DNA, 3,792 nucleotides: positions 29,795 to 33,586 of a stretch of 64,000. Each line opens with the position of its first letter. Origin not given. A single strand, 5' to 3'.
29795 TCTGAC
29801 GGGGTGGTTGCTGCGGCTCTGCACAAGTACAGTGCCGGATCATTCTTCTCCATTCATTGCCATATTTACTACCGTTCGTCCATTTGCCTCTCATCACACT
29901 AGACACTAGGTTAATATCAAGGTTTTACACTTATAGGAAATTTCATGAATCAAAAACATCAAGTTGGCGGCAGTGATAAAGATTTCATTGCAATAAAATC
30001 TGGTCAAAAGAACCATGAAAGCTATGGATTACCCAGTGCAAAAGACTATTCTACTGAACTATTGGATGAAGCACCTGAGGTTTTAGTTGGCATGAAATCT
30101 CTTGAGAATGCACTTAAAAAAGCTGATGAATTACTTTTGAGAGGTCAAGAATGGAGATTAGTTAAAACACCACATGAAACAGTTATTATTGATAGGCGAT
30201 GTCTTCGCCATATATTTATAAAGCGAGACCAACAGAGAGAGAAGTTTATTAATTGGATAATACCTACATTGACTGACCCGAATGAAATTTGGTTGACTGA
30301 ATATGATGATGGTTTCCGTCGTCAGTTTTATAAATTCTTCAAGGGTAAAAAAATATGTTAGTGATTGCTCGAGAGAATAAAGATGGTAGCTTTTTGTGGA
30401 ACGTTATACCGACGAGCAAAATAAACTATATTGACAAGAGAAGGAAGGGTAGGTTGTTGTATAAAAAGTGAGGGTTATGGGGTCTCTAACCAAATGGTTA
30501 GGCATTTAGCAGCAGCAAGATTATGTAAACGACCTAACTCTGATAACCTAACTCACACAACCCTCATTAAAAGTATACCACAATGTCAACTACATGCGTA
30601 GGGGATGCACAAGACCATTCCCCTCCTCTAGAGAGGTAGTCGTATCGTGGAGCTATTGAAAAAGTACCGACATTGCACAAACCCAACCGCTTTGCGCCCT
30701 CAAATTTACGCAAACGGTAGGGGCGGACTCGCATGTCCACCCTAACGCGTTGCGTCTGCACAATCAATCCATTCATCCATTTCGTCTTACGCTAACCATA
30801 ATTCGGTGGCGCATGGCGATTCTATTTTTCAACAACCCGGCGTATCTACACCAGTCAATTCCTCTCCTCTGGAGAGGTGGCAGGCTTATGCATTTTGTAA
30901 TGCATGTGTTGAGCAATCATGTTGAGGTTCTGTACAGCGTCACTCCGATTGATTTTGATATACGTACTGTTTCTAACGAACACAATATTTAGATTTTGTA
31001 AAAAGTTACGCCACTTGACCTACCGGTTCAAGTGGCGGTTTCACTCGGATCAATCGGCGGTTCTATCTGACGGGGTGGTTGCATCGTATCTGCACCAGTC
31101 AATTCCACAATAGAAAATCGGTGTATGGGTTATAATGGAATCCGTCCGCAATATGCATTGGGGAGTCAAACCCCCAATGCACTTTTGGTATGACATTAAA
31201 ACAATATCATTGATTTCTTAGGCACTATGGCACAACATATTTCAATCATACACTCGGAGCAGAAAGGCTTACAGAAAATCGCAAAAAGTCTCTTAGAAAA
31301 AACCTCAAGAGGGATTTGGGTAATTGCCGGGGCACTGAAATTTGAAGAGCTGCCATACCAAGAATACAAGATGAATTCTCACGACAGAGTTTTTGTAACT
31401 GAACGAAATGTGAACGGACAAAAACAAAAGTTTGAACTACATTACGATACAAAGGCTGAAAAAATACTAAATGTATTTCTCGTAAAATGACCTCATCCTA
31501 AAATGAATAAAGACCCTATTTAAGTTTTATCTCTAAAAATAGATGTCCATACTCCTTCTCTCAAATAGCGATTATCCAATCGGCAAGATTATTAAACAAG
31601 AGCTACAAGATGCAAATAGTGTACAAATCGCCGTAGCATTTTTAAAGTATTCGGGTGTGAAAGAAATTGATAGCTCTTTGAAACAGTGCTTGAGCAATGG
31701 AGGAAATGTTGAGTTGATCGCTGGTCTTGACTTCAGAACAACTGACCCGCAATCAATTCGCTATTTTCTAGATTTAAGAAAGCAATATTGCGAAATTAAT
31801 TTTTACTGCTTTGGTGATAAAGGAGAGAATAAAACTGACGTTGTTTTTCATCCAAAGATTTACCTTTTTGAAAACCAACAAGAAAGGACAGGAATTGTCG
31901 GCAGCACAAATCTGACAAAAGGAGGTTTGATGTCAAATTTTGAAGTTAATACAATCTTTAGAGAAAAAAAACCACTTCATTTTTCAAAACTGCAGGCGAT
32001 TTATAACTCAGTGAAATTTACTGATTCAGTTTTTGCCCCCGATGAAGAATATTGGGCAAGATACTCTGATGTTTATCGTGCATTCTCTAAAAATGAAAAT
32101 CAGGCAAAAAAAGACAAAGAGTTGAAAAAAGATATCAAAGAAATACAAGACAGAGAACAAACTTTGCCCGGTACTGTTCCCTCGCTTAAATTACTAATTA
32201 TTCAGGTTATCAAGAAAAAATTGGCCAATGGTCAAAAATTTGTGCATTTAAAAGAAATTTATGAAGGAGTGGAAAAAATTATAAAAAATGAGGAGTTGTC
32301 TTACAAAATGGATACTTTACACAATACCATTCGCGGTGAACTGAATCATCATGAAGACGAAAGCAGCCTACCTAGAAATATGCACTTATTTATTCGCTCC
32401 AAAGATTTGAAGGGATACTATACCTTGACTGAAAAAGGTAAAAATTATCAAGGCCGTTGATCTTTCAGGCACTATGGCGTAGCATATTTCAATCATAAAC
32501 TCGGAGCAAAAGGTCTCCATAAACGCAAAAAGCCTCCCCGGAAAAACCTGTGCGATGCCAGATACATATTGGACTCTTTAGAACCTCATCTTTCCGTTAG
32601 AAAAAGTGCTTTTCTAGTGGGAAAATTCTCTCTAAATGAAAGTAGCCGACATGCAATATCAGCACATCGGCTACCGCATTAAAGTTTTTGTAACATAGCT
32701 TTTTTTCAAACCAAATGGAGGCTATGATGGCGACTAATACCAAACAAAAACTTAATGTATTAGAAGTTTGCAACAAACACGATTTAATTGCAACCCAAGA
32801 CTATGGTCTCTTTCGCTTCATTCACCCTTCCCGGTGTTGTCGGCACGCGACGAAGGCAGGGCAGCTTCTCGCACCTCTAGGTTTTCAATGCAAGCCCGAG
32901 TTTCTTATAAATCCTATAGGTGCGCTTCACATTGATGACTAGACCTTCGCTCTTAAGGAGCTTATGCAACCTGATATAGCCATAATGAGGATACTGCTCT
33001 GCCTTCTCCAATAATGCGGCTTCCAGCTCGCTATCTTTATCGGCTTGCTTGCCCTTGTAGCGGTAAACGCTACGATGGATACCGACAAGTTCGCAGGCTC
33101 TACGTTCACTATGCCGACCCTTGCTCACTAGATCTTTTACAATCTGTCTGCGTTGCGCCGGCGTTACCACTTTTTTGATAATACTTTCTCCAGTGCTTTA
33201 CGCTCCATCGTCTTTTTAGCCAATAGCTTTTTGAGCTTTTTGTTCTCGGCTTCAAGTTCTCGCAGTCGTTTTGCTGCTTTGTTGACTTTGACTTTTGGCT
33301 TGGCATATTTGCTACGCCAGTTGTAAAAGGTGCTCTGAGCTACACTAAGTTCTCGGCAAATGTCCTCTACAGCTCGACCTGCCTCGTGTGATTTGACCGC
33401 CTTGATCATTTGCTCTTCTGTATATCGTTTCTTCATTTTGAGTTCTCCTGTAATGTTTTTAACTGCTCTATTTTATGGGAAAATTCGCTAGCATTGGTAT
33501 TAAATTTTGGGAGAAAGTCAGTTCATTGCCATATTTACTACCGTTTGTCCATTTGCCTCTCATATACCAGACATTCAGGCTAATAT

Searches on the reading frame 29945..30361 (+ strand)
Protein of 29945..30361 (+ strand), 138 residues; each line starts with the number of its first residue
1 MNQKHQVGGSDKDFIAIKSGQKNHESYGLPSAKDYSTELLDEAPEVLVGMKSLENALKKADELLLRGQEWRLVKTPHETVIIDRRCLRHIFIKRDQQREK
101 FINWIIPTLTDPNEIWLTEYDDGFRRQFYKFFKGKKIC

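Call 60: search_protein_families(library=pfam, proteins=[window:29945-30361:+], max_evalue=0.01)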
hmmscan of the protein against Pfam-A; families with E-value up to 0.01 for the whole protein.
window:29945-30361:+ (138 aa): 1 family
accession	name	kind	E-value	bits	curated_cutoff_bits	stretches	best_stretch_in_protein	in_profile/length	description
PF18810.6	PBECR2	-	6.5e-09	36.5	27.1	1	71-135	15-82/120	phage-Barnase-EndoU-ColicinE5/D-RelE like nuclease2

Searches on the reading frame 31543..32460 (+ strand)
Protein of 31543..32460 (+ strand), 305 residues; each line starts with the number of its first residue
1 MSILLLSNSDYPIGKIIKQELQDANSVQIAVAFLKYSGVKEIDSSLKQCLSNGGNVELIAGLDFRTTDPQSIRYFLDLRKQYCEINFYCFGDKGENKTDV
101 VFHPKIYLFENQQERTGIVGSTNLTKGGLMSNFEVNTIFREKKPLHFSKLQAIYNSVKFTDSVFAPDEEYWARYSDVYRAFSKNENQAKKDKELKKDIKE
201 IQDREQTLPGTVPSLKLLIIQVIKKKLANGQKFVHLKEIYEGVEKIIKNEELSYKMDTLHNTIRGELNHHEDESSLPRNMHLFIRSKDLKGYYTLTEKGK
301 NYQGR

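Call 60: search_protein_families(library=pfam, proteins=[window:31543-32460:+], max_evalue=0.01)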
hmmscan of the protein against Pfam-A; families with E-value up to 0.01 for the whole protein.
window:31543-32460:+ (305 aa): 2 families
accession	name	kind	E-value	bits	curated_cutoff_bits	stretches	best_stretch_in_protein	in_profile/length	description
PF13091.12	PLDc_2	-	5.9e-12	46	27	1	19-143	3-119/132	PLD-like domain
PF09565.16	RE_NgoFVII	-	6.7e-08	32.4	23.8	1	16-158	6-149/162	NgoFVII restriction endonuclease N-terminal PLD domain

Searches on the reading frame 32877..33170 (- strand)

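Call 60: search_protein_families(library=pfam, proteins=[window:32877-33170:-], max_evalue=0.01)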
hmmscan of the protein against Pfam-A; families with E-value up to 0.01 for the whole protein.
window:32877-33170:- (97 aa): 2 families
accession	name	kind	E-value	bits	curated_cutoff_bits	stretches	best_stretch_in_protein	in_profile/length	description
PF13276.12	HTH_21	-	2.7e-09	37.6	28.1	1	57-96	14-55/60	HTH-like domain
PF13565.12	HTH_32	-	0.0068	17.4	33.7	0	41-87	25-72/73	Homeodomain-like domain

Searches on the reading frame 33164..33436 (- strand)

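Call 60: search_protein_families(library=pfam, proteins=[window:33164-33436:-], max_evalue=0.01)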
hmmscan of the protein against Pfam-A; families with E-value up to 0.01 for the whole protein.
window:33164-33436:- (90 aa): 9 families
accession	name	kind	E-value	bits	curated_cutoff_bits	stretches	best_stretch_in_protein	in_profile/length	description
PF01527.26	HTH_Tnp_1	-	4.3e-19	68.9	24.1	1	2-73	4-75/75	Transposase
PF13022.12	HTH_Tnp_1_2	-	1.9e-05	25.2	27.9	1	20-88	26-95/122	Helix-turn-helix of insertion element transposase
PF02796.21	HTH_7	-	3.9e-05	24.1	23.8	1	2-38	3-39/45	Helix-turn-helix domain of resolvase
PF13384.12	HTH_23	-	6.9e-05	23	24.6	1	12-45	9-42/50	Homeodomain-like domain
PF13551.12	HTH_29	-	0.00044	20.7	28.1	1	11-46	2-38/64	Winged helix-turn helix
PF13518.12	HTH_28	-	0.00074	20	25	1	12-45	4-37/52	Helix-turn-helix domain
PF01710.22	HTH_Tnp_IS630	-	0.0027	18.2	21.3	1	5-69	3-62/119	Transposase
PF09210.16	BE_C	-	0.0043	17.8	25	1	7-87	6-88/101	1,4-alpha-glucan branching enzyme, C-terminal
PF15619.11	Lebercilin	-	0.0046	17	34.3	1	28-87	67-127/193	Ciliary protein causing Leber congenital amaurosis disease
